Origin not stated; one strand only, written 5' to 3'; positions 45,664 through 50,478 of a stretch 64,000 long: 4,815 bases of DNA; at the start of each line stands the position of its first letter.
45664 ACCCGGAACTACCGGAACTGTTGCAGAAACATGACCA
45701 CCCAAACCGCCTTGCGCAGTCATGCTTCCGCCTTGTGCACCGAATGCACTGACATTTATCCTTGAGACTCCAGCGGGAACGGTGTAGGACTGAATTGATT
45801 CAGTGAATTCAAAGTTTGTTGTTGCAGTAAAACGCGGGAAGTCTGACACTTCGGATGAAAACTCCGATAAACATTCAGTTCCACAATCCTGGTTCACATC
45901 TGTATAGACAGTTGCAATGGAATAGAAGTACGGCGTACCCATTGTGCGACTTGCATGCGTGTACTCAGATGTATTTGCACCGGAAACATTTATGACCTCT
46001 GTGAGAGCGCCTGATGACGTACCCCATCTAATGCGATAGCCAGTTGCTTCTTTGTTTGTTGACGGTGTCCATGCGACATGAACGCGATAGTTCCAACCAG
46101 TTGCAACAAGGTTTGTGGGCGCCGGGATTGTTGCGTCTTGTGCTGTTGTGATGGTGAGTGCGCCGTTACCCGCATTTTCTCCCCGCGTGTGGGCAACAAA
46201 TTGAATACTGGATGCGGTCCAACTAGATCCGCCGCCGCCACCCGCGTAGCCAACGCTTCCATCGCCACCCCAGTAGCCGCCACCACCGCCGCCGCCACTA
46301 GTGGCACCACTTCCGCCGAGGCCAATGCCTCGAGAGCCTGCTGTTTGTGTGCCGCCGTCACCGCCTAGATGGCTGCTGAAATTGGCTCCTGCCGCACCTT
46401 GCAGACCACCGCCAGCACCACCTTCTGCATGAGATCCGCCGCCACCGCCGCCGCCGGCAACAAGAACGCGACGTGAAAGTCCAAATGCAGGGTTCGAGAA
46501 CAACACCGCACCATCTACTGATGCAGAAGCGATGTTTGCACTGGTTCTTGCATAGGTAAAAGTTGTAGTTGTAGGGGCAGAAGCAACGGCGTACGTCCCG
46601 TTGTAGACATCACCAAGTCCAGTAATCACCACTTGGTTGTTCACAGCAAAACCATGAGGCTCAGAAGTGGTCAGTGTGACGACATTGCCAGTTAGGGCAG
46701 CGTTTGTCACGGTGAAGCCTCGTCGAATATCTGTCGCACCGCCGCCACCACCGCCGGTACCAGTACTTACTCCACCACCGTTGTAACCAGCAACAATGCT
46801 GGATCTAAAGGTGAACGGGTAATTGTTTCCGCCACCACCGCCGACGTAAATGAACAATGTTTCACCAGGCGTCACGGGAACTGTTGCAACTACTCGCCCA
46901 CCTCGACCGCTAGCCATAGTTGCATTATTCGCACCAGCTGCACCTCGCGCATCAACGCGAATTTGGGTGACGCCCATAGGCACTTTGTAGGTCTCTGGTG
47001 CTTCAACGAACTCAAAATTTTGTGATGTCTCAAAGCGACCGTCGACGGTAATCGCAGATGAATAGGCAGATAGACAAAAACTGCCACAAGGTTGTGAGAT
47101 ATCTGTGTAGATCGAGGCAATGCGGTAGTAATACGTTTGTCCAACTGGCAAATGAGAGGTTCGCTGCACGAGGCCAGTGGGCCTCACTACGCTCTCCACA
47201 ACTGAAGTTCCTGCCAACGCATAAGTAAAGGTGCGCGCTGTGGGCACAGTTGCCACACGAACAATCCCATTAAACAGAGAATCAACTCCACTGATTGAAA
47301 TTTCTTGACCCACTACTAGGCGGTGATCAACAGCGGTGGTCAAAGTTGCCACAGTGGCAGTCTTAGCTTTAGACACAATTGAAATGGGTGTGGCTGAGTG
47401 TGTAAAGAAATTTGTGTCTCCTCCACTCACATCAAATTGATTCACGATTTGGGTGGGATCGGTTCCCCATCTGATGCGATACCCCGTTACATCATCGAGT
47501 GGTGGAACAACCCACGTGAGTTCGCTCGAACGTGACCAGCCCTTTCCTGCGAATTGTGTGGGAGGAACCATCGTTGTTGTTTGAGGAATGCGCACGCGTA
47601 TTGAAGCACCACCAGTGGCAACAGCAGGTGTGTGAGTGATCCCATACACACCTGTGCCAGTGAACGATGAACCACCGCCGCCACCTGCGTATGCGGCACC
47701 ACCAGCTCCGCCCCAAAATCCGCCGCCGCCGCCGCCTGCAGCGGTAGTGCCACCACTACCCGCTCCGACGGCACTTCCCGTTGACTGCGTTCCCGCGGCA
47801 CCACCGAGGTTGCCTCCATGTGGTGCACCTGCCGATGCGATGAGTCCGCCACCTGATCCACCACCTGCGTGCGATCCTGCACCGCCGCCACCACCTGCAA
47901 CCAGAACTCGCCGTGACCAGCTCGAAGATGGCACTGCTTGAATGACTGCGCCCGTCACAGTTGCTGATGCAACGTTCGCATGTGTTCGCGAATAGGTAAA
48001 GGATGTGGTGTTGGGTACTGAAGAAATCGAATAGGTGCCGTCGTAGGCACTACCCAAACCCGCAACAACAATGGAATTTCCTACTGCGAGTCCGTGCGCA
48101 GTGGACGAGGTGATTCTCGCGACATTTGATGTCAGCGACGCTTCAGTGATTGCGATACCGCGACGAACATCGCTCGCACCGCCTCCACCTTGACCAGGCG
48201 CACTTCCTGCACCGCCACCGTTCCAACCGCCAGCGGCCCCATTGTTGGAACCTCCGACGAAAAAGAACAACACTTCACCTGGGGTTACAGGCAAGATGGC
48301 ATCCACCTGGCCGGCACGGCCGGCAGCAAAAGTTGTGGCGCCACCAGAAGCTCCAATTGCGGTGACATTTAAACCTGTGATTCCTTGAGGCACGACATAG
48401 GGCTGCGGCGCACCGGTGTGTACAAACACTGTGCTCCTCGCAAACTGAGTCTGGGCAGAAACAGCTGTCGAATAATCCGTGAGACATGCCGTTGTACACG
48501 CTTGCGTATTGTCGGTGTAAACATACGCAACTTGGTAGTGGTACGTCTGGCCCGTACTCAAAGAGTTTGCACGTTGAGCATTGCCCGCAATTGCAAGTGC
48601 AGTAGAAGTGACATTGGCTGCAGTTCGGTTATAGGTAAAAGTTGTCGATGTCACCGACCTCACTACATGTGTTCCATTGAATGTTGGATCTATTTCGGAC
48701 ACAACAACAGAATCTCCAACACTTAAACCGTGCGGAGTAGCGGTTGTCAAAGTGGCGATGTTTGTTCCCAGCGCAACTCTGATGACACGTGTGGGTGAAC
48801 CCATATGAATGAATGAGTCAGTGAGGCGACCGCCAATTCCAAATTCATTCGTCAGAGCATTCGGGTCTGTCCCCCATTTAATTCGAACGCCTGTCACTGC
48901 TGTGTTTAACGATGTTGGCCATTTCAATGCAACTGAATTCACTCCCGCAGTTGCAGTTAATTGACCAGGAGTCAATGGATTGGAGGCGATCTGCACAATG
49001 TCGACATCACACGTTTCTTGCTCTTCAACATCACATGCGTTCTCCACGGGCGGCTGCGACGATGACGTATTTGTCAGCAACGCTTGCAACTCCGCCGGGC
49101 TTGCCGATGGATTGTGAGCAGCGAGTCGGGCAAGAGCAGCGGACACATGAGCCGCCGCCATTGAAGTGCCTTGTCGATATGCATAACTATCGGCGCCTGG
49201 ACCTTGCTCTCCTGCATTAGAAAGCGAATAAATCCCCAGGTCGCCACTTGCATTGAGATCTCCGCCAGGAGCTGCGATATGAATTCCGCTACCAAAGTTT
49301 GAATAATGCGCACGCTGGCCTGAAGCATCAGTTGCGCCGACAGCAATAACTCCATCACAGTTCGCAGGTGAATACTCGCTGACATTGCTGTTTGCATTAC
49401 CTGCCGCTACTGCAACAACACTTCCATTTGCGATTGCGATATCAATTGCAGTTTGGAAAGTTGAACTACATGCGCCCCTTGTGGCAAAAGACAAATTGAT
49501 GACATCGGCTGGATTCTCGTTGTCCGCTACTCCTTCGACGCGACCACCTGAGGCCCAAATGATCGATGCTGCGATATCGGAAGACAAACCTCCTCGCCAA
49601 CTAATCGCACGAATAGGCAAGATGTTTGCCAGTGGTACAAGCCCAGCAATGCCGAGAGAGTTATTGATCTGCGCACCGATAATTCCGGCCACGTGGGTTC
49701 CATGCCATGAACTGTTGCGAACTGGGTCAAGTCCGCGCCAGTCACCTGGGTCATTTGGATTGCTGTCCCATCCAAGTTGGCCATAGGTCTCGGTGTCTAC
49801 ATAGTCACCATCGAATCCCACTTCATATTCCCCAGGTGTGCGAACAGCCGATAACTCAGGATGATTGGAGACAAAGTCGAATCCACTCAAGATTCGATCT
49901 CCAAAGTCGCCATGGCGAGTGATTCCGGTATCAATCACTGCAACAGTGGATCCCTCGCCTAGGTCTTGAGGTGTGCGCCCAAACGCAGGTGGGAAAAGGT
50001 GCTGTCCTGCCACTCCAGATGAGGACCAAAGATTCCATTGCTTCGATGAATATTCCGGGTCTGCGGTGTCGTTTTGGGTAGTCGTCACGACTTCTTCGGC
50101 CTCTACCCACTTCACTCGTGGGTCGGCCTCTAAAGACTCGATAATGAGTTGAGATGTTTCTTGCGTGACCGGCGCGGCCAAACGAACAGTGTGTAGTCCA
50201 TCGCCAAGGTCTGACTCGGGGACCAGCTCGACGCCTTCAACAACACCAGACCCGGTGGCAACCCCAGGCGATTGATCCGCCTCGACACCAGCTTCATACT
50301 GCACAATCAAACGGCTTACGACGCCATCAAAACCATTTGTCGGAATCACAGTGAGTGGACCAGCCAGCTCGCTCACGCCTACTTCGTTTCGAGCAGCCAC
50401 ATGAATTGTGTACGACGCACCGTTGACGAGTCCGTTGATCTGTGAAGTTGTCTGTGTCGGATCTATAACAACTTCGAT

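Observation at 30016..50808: One uninterrupted 20.8-kb ORF (6,930 codons) encoding a protease-headed, membrane-rooted surface megaprotein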

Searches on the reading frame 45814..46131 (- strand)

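Call 84: search_protein_families(library=pfam, proteins=[window:45814-46131:-], max_evalue=1)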
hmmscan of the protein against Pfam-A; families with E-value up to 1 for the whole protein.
window:45814-46131:- (106 aa): 1 family
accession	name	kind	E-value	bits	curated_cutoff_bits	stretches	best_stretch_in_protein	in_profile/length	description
PF00041.27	fn3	-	1.1e-06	29.2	25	1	4-77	2-71/84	Fibronectin type III domain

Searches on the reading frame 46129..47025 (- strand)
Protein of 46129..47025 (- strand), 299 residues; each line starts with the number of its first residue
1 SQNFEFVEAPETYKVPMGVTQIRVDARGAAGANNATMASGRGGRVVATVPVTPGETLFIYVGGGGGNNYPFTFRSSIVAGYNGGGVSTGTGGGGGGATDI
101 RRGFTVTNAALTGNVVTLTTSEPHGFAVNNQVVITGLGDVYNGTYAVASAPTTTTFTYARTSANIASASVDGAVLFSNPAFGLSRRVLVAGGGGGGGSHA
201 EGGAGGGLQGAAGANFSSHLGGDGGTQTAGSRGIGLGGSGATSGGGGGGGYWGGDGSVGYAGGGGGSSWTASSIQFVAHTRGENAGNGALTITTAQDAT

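Call 62: search_solved_structures(query=window:46129-47025:-, max_evalue=1, show_alignments=1)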
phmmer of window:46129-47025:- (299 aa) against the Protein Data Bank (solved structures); distinct sequences matched with E-value up to 1: 1.
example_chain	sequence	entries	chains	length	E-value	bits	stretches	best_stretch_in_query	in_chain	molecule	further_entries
9v5n_A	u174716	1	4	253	0.0042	19.8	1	56-120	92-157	scFv antibody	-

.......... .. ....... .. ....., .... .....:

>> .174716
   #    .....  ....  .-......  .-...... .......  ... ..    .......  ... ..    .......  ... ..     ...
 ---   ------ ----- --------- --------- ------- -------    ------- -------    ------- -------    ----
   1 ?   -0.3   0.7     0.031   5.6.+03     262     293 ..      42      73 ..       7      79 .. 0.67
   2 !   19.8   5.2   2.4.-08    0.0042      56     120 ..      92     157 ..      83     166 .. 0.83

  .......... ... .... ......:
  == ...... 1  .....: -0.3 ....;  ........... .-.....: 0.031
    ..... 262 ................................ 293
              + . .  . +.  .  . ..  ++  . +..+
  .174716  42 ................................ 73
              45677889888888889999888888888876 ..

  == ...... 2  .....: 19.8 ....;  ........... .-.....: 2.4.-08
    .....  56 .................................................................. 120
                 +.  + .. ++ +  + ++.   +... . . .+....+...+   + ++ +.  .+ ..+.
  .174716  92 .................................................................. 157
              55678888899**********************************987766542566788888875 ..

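Call 64: search_solved_structures(query=A6, max_evalue=1, show_alignments=1)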
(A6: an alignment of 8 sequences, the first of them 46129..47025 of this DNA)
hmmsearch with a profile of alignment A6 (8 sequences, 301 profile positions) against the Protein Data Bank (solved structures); distinct sequences matched with E-value up to 1: 1.
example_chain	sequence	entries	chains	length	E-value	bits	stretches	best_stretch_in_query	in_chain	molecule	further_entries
7nx0_C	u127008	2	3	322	0.0024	20.6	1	10-101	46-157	Leukocyte tyrosine kinase receptor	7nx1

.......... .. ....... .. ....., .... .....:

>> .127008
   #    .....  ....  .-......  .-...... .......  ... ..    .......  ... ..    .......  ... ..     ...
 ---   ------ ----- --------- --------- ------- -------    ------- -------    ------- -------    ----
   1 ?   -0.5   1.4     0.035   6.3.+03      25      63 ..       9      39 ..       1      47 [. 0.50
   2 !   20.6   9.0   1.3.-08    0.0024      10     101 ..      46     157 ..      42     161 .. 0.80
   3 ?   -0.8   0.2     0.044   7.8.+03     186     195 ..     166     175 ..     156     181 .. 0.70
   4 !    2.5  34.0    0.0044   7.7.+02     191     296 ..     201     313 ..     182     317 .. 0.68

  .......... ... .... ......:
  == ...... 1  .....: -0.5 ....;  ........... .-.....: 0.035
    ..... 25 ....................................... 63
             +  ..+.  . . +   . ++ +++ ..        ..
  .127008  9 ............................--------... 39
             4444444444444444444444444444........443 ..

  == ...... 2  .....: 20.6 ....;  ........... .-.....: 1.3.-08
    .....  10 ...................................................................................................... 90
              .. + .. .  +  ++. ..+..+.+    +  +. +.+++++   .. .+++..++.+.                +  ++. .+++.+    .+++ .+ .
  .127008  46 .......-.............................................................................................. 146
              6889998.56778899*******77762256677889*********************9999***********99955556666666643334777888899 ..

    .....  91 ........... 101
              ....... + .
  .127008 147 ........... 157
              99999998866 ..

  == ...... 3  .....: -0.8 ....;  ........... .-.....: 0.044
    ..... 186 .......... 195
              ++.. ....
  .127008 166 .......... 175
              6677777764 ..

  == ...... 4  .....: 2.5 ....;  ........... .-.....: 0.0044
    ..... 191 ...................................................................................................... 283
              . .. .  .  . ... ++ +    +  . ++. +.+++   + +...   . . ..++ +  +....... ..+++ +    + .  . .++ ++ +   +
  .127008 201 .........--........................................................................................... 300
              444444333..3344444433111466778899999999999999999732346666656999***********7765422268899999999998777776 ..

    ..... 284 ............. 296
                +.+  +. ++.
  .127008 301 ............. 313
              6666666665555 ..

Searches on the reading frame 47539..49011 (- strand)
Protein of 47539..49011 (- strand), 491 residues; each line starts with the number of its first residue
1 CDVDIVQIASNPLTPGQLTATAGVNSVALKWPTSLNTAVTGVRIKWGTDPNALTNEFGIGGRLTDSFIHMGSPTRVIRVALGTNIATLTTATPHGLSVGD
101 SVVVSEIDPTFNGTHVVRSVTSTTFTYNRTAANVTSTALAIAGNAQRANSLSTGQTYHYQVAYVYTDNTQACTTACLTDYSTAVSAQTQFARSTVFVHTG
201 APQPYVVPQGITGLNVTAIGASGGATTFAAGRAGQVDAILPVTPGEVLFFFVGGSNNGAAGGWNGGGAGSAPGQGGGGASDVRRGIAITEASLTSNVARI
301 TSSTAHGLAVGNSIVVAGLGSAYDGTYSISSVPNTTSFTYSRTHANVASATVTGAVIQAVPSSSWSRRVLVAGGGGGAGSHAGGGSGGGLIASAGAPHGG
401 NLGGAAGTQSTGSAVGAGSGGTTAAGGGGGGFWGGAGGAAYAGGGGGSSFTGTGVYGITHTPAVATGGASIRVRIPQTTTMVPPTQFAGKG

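Call 9: search_protein_families(library=pfam, proteins=[window:47539-49011:-], max_evalue=10)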
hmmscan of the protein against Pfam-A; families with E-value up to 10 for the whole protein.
window:47539-49011:- (491 aa): 2 families
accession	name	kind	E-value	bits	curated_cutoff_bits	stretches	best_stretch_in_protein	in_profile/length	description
PF12810.13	ALK_LTK_GRD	-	1e-07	32.6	24.5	2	363-455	98-203/243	ALK/LTK, Glycine-rich domain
PF18683.7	ChiW_Ig_like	-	1.6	9.3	27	1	294-348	19-73/106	Chitinase W immunoglobulin-like domain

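Call 77: search_protein_families(library=phrogs, proteins=[window:47539-49011:-], max_evalue=0.01)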
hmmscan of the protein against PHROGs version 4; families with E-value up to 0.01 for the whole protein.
window:47539-49011:- (491 aa): 2 families
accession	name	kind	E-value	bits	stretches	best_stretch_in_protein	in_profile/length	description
phrog_7388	-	unknown function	0.00049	20.3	1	194-470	5-211/455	-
phrog_5811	-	unknown function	0.0016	18.4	0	196-460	9-236/571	-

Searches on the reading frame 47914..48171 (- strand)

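Call 66: search_protein_families(library=pfam, proteins=[window:47914-48171:-], max_evalue=10)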
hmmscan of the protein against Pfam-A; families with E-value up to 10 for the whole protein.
window:47914-48171:- (86 aa): 1 family
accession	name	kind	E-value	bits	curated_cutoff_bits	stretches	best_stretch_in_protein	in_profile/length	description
PF18683.7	ChiW_Ig_like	-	0.019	15.5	27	1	14-68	19-73/106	Chitinase W immunoglobulin-like domain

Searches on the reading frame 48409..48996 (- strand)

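Call 66: search_protein_families(library=pfam, proteins=[window:48409-48996:-], max_evalue=10)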
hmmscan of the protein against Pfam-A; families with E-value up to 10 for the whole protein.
window:48409-48996:- (196 aa): 2 families
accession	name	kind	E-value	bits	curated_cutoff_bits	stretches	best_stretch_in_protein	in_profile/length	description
PF16389.11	DUF4998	-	0.067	13.2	29.1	1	12-50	25-63/199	Domain of unknown function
PF16190.11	E1_FCCH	-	0.16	12.5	29.5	1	80-121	5-50/70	Ubiquitin-activating enzyme E1 FCCH domain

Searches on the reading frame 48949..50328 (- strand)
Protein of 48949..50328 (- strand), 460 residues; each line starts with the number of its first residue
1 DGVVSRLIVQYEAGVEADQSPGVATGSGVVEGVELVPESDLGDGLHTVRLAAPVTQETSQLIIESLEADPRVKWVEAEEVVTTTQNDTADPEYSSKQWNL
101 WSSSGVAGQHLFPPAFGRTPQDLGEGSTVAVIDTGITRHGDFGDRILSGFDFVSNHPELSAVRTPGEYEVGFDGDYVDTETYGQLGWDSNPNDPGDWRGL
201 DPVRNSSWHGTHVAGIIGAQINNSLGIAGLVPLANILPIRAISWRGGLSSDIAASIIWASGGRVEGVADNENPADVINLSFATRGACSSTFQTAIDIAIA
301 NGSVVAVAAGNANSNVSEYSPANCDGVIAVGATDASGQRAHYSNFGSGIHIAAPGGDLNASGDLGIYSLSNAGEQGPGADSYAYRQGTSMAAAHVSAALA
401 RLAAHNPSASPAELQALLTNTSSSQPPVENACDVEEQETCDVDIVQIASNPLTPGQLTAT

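Call 44: search_solved_structures(query=window:48949-50328:-, max_evalue=1e-10, show_alignments=1)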
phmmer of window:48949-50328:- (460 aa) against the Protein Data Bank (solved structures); distinct sequences matched with E-value up to 1e-10: 87 (the best 60 are shown).
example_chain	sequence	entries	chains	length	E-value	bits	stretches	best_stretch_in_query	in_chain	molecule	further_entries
5yl7_A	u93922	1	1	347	3.5e-69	237.5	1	90-433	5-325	Pseudoalteromonas arctica PAMC 21717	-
9i67_A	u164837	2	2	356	4.2e-59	204.2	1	90-424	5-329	Alkaline serine protease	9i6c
9grg_A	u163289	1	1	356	4.3e-59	204.2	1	90-424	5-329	Alkaline serine protease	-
9g8v_A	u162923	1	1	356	4.9e-59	204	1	90-424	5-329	Alkaline serine protease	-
3lpd_A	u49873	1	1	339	5.9e-59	203.8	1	94-423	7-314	Acidic extracellular subtilisin-like protease AprV2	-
3lpc_A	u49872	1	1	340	6.4e-59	203.6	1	94-423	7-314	AprB2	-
3lpa_A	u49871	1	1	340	7.1e-59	203.5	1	94-423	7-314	Acidic extracellular subtilisin-like protease AprV2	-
9goi_A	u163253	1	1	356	8e-59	203.3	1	90-424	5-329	Alkaline serine protease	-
7w2a_A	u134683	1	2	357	2.1e-57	198.7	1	92-433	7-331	Peptidase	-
3ti9_A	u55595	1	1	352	2.1e-56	195.3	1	90-423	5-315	Serine protease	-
3ti7_A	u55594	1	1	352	6e-55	190.5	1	90-423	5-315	Basic extracellular subtilisin-like protease BprV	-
1dbi_A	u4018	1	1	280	1.4e-26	97.1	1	206-405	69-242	AK.1 SERINE PROTEASE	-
1ndu_A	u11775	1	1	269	1.4e-20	77.3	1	203-424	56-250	Subtilisin Savinase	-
1st3_A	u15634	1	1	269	2e-20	76.8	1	203-424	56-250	SUBTILISIN BL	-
1thm_A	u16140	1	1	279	5.6e-20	75.3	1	204-422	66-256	THERMITASE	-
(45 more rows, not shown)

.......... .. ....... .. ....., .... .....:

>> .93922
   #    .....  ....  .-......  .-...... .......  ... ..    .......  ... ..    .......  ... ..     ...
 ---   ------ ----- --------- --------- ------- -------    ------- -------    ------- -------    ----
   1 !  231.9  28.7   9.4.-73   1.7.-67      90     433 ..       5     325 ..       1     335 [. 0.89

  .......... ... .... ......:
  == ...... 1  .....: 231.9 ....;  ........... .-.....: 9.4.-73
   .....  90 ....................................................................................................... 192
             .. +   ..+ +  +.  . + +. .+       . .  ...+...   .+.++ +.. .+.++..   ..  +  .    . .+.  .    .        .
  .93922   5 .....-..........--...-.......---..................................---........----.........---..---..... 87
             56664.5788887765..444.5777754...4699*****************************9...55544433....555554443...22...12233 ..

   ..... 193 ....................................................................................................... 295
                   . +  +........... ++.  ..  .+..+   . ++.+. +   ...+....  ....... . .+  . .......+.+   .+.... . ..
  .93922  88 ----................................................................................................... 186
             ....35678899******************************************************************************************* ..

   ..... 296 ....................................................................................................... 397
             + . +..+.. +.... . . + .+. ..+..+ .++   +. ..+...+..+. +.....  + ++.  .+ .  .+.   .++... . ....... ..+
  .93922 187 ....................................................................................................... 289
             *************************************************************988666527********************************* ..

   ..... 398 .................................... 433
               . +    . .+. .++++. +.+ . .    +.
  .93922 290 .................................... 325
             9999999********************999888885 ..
